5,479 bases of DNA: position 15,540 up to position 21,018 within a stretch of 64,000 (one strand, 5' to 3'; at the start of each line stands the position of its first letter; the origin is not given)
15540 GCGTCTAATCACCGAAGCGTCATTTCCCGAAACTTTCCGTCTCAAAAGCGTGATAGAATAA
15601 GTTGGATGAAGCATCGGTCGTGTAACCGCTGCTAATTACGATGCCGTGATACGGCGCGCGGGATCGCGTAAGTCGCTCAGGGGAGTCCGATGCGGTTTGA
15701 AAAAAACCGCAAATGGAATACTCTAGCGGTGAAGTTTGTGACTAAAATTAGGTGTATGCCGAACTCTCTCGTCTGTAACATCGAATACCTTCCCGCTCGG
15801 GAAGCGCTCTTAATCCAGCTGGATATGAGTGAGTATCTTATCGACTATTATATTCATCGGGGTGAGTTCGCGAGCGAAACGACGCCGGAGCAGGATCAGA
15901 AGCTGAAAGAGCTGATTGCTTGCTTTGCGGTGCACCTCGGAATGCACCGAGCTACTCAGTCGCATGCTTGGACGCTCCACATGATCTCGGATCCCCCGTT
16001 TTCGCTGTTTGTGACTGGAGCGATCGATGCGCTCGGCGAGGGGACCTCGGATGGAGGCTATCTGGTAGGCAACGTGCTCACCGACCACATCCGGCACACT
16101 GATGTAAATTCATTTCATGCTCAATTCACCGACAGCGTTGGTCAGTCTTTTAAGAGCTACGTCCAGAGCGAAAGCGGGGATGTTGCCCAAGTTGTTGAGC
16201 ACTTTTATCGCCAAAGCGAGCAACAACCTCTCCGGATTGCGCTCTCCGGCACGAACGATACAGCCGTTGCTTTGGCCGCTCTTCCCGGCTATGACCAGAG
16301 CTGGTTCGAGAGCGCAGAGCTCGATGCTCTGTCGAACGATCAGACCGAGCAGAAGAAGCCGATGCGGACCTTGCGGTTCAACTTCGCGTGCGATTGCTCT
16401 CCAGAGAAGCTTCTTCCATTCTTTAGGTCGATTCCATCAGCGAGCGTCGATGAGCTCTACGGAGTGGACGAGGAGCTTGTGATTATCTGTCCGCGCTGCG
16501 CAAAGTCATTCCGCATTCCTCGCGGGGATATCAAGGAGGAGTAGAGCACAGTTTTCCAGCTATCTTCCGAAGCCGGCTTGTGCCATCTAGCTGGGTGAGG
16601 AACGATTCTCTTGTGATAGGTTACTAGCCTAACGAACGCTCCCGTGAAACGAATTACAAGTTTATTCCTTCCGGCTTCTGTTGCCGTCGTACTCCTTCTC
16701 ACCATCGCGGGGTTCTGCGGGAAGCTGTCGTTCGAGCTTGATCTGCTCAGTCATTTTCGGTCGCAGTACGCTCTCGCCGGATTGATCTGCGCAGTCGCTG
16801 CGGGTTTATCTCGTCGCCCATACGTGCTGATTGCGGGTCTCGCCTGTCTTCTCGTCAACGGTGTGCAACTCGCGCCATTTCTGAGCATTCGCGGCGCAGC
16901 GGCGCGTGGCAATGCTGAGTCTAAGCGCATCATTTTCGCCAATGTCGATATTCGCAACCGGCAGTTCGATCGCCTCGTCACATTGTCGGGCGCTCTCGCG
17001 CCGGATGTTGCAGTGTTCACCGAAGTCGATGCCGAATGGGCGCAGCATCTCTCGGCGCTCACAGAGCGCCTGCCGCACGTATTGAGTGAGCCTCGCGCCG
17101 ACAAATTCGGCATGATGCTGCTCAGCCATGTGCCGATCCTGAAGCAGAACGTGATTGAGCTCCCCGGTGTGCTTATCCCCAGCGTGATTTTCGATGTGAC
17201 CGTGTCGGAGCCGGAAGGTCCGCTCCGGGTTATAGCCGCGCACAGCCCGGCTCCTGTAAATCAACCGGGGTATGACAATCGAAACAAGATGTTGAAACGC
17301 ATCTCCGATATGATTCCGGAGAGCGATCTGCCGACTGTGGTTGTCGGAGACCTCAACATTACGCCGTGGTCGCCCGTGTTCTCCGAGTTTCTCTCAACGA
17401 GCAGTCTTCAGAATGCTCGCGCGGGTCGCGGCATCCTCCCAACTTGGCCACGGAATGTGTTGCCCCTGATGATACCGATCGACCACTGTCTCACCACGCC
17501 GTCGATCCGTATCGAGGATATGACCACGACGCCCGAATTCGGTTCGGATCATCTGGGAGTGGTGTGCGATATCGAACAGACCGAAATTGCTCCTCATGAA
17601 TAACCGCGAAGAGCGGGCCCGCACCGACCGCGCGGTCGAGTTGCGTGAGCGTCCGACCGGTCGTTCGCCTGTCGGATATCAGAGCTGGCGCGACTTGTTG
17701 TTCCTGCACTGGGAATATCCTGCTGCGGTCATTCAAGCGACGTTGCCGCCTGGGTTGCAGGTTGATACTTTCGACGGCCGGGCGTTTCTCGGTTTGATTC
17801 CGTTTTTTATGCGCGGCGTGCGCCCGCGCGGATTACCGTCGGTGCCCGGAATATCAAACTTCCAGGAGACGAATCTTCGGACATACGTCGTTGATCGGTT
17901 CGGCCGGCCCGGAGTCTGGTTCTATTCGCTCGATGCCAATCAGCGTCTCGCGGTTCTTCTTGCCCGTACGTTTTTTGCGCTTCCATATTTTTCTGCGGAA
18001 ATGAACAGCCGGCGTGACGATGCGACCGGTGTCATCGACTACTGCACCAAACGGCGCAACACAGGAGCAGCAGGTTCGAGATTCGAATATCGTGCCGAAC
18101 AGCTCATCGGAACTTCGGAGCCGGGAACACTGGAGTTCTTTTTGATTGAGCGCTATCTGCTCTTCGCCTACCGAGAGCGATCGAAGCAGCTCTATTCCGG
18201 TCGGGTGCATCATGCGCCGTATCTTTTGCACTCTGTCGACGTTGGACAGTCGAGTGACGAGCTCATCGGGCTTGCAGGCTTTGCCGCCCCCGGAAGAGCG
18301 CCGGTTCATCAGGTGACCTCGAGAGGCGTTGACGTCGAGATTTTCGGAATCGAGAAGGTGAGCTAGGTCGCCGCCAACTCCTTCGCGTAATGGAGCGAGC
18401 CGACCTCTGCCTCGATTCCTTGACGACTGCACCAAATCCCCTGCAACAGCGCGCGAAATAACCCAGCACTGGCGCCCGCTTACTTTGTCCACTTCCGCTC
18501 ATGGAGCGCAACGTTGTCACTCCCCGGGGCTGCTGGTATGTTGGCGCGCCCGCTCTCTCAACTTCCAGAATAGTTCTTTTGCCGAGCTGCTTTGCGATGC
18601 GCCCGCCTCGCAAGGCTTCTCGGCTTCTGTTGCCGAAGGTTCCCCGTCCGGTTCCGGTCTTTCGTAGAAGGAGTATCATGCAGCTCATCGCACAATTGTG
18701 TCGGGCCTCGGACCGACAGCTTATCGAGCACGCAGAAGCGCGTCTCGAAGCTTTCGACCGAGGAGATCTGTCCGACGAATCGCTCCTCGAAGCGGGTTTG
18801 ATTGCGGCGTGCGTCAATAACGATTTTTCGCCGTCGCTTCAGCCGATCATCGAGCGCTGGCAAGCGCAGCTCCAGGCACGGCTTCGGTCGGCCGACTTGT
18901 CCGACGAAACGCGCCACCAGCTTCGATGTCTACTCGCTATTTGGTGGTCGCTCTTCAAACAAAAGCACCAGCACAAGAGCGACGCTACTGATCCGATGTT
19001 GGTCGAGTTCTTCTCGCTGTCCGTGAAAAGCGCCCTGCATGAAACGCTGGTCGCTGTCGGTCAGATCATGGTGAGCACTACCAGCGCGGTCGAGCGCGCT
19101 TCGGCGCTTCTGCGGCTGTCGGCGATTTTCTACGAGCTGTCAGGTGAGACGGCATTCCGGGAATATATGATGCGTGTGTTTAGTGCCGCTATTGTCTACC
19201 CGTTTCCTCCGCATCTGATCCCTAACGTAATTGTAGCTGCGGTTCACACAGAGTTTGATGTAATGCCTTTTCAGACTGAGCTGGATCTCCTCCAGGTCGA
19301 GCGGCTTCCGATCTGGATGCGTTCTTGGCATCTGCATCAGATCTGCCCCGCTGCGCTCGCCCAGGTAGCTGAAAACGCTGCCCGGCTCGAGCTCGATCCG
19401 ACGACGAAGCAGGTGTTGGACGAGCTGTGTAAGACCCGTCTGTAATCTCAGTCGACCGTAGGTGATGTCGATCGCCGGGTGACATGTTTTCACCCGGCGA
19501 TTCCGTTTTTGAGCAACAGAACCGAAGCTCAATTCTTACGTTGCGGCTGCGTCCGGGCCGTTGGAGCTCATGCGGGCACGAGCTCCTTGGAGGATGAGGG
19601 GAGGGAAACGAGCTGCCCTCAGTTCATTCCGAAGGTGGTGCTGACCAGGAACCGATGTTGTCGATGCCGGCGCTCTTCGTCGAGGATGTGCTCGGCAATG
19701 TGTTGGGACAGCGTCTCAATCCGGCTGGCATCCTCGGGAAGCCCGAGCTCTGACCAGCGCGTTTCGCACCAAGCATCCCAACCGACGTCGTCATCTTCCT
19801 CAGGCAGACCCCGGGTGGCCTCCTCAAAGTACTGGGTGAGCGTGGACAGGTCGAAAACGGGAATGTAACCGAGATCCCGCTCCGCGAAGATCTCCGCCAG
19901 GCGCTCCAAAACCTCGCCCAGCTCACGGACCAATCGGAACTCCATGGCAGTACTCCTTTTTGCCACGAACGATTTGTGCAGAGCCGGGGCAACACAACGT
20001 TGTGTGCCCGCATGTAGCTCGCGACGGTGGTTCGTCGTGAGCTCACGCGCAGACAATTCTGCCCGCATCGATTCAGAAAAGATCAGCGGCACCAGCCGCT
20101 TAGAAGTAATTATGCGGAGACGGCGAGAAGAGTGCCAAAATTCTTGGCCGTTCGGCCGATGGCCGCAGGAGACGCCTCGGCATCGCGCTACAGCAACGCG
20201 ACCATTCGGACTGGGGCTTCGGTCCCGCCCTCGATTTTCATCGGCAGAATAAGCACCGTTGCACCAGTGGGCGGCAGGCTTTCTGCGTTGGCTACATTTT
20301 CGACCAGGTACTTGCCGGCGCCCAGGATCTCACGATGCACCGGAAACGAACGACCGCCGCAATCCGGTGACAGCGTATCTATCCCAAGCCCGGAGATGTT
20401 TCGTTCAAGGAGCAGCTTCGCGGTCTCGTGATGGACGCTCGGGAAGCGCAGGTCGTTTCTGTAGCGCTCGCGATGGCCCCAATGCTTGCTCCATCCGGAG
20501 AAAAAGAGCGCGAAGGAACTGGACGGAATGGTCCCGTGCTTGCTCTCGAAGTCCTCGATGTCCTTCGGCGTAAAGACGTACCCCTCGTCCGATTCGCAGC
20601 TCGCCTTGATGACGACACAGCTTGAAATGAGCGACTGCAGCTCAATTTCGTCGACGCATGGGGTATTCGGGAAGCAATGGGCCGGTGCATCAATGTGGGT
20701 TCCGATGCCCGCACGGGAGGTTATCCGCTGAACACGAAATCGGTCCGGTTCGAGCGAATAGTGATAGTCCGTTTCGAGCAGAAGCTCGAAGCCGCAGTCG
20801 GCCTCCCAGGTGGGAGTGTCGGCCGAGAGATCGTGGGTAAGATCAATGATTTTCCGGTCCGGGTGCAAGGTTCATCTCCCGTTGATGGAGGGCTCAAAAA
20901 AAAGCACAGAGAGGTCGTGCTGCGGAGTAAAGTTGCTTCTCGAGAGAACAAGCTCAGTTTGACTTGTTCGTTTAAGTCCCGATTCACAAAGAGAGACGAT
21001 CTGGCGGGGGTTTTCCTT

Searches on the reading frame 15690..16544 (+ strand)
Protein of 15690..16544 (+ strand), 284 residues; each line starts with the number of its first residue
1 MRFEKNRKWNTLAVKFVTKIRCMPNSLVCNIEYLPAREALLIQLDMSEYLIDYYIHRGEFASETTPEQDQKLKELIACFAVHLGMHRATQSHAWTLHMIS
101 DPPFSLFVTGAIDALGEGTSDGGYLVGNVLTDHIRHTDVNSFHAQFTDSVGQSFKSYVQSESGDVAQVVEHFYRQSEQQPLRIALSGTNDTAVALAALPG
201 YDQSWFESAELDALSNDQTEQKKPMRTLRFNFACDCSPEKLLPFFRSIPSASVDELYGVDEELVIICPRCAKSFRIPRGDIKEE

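Call 39: search_protein_families(library=pfam, proteins=[window:15690-16544:+], max_evalue=0.001)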
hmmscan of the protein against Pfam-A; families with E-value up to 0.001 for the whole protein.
window:15690-16544:+ (284 aa): 1 family
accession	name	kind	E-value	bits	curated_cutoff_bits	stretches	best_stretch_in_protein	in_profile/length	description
PF01430.24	HSP33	-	1.4e-10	41.6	21.4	1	147-209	116-186/273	Hsp33 protein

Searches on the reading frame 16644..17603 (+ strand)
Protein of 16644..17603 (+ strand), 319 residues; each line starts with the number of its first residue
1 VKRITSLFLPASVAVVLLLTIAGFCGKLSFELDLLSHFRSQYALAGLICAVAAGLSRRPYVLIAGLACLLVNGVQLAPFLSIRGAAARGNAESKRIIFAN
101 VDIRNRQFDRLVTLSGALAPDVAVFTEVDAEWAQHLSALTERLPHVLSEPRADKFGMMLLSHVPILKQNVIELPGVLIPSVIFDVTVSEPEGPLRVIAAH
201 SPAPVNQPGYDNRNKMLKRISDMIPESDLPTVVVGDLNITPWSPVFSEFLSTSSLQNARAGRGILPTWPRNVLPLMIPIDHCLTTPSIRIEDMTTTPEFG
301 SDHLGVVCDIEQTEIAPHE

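Call 39: search_protein_families(library=pfam, proteins=[window:16644-17603:+], max_evalue=0.001)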
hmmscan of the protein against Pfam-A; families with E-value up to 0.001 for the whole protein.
window:16644-17603:+ (319 aa): 2 families
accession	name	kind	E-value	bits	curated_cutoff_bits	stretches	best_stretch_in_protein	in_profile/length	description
PF03372.29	Exo_endo_phos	-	1.7e-19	70.9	24.5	1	104-303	15-225/225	Endonuclease/Exonuclease/phosphatase family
PF14529.12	Exo_endo_phos_2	-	0.00018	21.8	27.4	1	212-306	13-116/117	Endonuclease-reverse transcriptase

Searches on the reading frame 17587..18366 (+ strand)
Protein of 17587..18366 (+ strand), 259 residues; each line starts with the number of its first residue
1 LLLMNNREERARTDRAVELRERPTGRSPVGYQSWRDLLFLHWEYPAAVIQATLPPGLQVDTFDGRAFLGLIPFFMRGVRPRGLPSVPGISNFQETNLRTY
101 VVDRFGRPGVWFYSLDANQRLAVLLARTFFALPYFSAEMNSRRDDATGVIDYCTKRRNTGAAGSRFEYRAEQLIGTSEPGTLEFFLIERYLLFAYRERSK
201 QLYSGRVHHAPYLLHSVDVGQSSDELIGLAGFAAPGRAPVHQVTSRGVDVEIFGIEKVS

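Call 39: search_protein_families(library=pfam, proteins=[window:17587-18366:+], max_evalue=0.001)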
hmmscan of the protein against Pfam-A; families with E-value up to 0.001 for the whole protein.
window:17587-18366:+ (259 aa): 1 family
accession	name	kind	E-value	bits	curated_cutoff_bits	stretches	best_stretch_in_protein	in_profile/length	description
PF09844.14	DUF2071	-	1.1e-66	224.9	27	1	32-248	2-211/212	Uncharacterized conserved protein (COG2071)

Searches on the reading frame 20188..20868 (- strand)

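Call 39: search_protein_families(library=pfam, proteins=[window:20188-20868:-], max_evalue=0.001)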
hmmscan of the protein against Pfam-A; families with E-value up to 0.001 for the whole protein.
window:20188-20868:- (226 aa): 1 family
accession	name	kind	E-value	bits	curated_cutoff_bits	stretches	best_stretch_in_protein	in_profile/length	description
PF04199.19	Cyclase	-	1.2e-33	116.8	23.1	1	8-169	1-141/142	Putative cyclase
